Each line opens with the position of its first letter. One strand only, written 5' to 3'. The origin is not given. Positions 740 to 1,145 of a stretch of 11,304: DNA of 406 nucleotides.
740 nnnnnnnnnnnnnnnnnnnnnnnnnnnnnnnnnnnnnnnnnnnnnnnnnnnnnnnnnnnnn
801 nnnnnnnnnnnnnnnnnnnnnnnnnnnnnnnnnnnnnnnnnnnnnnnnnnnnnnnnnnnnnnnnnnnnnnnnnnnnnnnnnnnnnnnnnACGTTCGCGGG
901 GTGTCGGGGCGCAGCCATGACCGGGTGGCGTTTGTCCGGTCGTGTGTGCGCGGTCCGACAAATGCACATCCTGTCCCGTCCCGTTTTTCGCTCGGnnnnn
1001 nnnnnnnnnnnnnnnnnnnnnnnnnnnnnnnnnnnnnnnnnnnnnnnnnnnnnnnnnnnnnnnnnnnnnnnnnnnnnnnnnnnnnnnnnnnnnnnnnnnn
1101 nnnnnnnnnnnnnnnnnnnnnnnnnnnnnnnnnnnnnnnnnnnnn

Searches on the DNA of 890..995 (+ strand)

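Call 75: search_dna_similar(query=window:890-995:+, collection=plasmids, mode=distant, max_rows=25, rows=spread, max_evalue=0.001)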
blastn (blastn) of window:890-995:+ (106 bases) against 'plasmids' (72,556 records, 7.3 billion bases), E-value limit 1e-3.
Records with a match: 2984; places in all: 3244; records where one place covers at least 80% of the query: 144.
Best place of each record, by identity: >=99% 5; 95-99% 2; 90-95% 9; 80-90% 450; 60-80% 2518.
By first word of the organism name: Escherichia 1922; Salmonella 518; Enterobacter 210; Shigella 157; Klebsiella 99; Citrobacter 28; Leclercia 14; Serratia 8; uncultured 7; Yersinia 7; and 8 more.
By predicted mobility (MOB-suite, as given by PLSDB): conjugative 1891; mobilizable 1036; non-mobilizable 57.
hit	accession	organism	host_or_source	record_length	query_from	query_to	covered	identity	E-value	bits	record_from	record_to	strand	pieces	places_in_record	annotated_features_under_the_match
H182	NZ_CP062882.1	Escherichia coli O157:H16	Sus scrofa domesticus,feces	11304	1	106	100%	100.0%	6e-47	192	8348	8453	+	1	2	none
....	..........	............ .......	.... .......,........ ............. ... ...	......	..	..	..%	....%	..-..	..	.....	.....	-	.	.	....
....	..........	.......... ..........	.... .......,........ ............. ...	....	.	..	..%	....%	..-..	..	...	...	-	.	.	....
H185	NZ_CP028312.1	Salmonella enterica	Homo sapiens,human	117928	9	90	77%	80.5%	4e-12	77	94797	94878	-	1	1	none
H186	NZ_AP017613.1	Escherichia coli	Sus scrofa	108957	8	90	78%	79.5%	4e-11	74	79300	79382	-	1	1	none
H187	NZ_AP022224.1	Escherichia coli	-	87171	8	90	78%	79.5%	4e-11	74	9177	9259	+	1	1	none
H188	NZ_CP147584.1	Escherichia coli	Homo sapiens,bloodstream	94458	8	90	78%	79.5%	4e-11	74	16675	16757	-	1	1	none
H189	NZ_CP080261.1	Escherichia coli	Chicken fecal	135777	8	90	78%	78.3%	5e-10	70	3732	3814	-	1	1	none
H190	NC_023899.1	Salmonella enterica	Homo sapiens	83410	8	90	78%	77.9%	2e-8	65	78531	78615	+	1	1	none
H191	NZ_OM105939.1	Escherichia coli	-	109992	8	90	78%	77.9%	2e-8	65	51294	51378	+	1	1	none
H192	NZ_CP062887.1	Escherichia coli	Sus scrofa domesticus,feces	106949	8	90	78%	77.9%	2e-8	65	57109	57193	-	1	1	none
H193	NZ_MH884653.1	Salmonella sp.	-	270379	8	90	78%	77.9%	2e-8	65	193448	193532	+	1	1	none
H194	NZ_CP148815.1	Salmonella enterica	Chicken,single cell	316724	8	90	78%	77.9%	2e-8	65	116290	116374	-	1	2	none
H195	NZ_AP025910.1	Enterobacter hormaechei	Homo sapiens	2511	7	87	76%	79.3%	6e-9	66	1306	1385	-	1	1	none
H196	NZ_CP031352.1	Escherichia coli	Cattle,whole organism,feces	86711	8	90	78%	77.1%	2e-8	65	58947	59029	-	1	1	none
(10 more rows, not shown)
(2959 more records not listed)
